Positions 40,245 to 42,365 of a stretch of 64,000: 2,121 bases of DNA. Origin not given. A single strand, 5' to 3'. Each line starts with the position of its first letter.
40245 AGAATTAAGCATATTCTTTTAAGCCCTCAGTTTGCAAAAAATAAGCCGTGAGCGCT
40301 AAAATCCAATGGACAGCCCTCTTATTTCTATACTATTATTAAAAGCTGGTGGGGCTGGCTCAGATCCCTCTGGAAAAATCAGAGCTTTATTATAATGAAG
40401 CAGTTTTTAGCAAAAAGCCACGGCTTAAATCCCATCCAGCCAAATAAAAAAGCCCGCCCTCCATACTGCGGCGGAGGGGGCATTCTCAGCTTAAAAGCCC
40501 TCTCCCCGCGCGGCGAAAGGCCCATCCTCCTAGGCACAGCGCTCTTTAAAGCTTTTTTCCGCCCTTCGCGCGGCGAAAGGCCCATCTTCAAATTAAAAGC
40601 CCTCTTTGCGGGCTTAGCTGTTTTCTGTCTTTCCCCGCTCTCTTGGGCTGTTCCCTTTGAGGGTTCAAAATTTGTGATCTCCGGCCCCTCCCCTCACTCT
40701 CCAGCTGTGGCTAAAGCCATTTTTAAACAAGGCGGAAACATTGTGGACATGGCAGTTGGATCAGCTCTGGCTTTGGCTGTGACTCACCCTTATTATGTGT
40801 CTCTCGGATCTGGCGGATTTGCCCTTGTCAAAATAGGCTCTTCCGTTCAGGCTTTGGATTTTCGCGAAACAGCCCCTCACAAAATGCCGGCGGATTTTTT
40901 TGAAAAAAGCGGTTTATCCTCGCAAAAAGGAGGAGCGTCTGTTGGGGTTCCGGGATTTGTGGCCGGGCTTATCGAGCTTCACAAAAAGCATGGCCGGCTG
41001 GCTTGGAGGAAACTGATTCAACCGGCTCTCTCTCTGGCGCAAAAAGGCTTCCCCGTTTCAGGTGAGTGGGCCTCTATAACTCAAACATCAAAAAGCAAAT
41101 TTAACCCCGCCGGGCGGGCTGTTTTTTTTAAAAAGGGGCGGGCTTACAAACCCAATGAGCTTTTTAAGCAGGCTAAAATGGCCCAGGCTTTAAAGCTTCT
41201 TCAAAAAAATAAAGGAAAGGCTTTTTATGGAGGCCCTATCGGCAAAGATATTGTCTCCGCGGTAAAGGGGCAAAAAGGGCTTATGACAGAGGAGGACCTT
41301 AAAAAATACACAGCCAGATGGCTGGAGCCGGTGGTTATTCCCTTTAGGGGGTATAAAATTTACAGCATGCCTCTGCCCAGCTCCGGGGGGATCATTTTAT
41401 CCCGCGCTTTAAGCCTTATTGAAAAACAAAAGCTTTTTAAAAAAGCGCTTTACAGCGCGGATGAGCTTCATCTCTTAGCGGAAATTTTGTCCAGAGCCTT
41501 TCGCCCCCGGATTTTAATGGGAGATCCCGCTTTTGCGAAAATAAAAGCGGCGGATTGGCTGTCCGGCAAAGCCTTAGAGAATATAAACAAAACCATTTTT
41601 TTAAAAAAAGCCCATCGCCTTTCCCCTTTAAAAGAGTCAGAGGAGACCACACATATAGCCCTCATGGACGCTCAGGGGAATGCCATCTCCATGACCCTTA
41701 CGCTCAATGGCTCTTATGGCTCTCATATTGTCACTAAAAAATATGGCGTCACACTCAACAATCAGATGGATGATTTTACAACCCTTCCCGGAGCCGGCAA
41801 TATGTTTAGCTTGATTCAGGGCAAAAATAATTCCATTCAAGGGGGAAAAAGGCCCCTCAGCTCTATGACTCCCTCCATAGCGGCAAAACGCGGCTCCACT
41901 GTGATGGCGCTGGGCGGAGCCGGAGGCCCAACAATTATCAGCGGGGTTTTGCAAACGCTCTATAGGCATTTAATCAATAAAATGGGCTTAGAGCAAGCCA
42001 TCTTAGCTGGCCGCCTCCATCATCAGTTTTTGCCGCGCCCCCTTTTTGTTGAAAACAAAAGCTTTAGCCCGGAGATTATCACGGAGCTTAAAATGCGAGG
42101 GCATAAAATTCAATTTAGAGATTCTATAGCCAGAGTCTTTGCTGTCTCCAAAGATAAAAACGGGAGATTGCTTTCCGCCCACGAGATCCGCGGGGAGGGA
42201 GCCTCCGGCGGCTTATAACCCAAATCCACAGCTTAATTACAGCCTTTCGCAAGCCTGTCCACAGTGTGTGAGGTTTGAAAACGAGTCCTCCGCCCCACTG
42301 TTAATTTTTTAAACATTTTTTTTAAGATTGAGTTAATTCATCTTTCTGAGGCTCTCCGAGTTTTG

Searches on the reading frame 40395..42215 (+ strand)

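Call 69: search_protein_families(library=pfam, proteins=[window:40395-42215:+], max_evalue=0.01)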
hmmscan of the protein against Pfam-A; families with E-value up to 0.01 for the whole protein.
window:40395-42215:+ (607 aa): 1 family
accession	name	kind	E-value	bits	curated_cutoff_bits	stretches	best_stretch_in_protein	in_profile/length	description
PF01019.26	G_glu_transpept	-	3.3e-133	445.6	27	1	108-601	2-511/512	Gamma-glutamyltranspeptidase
